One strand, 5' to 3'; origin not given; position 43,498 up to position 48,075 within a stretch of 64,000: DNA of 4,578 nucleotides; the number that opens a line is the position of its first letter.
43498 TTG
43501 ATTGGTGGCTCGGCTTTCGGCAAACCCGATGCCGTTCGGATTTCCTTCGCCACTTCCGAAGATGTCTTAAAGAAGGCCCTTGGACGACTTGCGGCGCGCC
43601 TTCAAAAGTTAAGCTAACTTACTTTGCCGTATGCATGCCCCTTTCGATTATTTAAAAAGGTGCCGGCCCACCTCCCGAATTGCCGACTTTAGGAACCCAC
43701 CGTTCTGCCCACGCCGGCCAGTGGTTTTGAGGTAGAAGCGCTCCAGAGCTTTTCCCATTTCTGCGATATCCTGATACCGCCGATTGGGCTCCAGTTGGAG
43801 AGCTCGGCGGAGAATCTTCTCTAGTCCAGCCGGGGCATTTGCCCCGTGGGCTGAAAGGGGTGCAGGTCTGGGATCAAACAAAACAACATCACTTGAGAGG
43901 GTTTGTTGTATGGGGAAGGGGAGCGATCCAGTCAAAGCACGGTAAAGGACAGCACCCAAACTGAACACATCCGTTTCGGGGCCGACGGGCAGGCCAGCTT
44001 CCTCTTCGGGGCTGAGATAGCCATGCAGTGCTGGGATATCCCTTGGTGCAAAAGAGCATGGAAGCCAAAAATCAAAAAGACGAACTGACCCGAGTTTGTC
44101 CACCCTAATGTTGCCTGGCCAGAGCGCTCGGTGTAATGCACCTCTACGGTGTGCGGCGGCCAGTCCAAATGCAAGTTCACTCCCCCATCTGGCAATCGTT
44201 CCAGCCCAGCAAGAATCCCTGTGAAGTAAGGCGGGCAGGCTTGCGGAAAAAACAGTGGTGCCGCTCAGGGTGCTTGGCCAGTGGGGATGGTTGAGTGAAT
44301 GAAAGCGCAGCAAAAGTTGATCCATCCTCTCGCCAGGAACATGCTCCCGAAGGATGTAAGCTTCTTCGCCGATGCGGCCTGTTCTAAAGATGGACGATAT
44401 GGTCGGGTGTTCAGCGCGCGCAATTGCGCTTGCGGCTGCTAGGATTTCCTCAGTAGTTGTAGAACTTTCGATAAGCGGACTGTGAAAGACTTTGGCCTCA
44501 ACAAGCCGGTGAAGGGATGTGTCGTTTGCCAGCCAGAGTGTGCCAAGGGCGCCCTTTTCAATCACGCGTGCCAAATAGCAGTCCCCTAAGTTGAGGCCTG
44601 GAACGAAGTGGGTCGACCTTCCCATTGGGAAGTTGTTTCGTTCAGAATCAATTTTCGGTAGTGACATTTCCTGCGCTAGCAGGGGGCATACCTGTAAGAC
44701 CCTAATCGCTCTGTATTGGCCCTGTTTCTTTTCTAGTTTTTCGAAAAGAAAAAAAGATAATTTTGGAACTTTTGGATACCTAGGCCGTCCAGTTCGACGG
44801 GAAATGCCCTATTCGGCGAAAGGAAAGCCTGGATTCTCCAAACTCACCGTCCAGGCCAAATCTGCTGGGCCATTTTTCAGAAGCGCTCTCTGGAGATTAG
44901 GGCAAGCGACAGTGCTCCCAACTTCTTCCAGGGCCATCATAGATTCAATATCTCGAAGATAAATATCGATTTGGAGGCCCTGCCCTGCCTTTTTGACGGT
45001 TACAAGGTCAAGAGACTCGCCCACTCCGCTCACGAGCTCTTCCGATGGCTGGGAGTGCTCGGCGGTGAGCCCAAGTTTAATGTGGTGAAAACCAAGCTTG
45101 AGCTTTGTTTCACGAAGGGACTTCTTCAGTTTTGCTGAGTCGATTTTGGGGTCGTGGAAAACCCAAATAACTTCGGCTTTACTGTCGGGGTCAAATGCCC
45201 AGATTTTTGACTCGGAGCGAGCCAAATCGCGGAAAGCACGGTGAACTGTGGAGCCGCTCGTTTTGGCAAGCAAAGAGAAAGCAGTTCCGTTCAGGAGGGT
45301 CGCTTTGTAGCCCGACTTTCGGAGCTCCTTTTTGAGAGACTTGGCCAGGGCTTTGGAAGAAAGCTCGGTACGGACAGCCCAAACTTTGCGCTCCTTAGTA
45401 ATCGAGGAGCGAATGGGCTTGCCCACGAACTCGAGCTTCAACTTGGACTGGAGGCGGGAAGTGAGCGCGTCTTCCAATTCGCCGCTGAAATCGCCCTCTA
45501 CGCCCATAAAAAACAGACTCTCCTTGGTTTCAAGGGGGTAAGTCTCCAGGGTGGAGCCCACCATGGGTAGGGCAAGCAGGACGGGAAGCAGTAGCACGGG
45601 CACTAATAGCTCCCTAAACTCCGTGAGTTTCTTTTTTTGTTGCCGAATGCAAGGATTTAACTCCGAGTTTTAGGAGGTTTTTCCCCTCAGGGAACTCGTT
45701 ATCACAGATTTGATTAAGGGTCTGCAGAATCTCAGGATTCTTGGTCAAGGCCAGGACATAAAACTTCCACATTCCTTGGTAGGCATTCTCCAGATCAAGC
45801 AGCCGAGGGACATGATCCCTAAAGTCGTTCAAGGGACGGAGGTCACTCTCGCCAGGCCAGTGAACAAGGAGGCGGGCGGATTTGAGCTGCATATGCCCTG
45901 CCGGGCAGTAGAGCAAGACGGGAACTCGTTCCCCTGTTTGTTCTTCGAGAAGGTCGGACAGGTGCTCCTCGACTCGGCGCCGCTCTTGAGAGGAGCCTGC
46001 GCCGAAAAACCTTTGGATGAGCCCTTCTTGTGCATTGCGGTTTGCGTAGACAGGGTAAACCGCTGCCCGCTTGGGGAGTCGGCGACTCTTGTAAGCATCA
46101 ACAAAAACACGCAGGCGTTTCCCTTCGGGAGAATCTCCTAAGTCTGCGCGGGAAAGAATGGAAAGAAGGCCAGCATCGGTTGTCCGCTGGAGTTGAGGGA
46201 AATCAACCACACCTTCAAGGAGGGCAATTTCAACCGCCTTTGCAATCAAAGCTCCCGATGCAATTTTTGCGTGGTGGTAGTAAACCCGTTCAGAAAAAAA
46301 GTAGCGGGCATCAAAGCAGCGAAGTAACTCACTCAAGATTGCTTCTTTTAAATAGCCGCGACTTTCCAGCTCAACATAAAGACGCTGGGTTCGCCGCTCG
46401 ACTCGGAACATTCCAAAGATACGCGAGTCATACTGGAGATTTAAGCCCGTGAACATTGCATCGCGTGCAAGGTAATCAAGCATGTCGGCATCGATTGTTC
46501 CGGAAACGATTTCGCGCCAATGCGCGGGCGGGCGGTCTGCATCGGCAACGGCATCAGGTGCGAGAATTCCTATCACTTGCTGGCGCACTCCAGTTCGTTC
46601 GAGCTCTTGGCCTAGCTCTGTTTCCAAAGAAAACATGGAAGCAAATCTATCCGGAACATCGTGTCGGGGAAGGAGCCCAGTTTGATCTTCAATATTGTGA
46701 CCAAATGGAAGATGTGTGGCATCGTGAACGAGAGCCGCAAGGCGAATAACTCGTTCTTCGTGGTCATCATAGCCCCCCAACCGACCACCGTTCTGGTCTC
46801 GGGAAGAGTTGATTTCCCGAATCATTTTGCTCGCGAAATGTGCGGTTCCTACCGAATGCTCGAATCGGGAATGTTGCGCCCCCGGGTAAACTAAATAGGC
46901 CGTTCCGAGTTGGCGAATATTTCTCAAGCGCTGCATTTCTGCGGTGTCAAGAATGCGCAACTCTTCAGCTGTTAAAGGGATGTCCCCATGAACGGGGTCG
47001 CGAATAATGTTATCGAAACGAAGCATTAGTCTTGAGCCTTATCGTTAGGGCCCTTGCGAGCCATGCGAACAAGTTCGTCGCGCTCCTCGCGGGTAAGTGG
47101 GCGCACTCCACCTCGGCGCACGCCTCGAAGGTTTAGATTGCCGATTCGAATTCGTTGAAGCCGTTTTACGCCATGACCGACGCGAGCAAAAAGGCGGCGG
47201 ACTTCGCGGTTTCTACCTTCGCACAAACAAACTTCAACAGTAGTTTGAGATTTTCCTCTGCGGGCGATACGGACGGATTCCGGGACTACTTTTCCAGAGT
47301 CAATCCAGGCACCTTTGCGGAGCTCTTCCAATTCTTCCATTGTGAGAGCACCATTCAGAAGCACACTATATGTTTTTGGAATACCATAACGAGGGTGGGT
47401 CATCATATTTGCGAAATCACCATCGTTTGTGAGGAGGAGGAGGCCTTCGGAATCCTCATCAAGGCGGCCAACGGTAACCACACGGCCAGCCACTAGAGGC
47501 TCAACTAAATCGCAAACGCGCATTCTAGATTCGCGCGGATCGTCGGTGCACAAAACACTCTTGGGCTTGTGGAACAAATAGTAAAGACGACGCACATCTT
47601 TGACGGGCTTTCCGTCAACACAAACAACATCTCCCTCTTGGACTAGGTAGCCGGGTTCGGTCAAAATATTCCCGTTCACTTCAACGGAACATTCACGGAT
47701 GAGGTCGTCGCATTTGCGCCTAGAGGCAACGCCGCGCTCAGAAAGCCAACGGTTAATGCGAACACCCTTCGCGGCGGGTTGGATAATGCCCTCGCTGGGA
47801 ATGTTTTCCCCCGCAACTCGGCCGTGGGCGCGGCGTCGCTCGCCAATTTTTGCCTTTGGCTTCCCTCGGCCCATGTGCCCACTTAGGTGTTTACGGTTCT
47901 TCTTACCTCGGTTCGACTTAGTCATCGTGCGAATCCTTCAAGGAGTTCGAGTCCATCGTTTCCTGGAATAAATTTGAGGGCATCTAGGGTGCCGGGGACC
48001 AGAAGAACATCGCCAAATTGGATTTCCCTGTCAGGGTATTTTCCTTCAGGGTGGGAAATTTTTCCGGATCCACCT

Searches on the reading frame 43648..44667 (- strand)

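Call 13: search_protein_families(library=pfam, proteins=[window:43648-44667:-])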
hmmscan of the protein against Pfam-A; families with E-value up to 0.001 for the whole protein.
window:43648-44667:- (339 aa): 2 families
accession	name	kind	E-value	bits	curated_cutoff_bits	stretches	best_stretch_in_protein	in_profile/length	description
PF00069.31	Pkinase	-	4.6e-15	56.2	31.7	1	36-298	7-252/263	Protein kinase domain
PF07714.23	PK_Tyr_Ser-Thr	-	5.8e-07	29.5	23.1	1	34-297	5-248/258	Protein tyrosine and serine/threonine kinase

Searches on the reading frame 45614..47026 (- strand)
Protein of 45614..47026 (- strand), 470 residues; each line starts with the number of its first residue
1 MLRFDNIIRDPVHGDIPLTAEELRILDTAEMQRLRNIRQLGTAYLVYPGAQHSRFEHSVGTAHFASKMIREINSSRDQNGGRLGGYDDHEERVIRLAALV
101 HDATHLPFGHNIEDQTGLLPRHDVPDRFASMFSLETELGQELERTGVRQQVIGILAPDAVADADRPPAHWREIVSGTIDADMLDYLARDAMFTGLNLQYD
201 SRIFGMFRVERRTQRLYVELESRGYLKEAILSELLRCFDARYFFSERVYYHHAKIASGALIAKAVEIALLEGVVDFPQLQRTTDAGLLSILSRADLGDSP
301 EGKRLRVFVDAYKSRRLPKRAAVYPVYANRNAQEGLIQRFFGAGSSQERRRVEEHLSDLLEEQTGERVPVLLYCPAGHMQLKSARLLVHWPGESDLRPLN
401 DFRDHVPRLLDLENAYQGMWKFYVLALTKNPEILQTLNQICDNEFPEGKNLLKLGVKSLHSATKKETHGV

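Call 68: search_protein_families(library=pfam, proteins=[window:45614-47026:-], max_evalue=0.00001)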
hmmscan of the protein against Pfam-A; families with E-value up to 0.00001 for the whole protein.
window:45614-47026:- (470 aa): 2 families
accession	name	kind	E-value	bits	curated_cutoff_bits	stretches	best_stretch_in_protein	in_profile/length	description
PF01966.28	HD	-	6.6e-07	30.1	22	1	54-115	1-48/116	HD domain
PF19276.4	HD_assoc_2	-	4.5e-06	26.7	23.1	0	240-357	33-135/222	HD associated region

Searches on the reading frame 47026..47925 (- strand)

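Call 68: search_protein_families(library=pfam, proteins=[window:47026-47925:-], max_evalue=0.00001)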
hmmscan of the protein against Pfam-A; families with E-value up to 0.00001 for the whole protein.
window:47026-47925:- (299 aa): 2 families
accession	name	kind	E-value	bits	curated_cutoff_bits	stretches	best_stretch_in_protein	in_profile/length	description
PF00849.27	PseudoU_synth_2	-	1.1e-20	74.8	26.8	1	115-247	2-151/152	RNA pseudouridylate synthase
PF01479.30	S4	-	1.9e-11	44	22.8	1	55-101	1-48/48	S4 domain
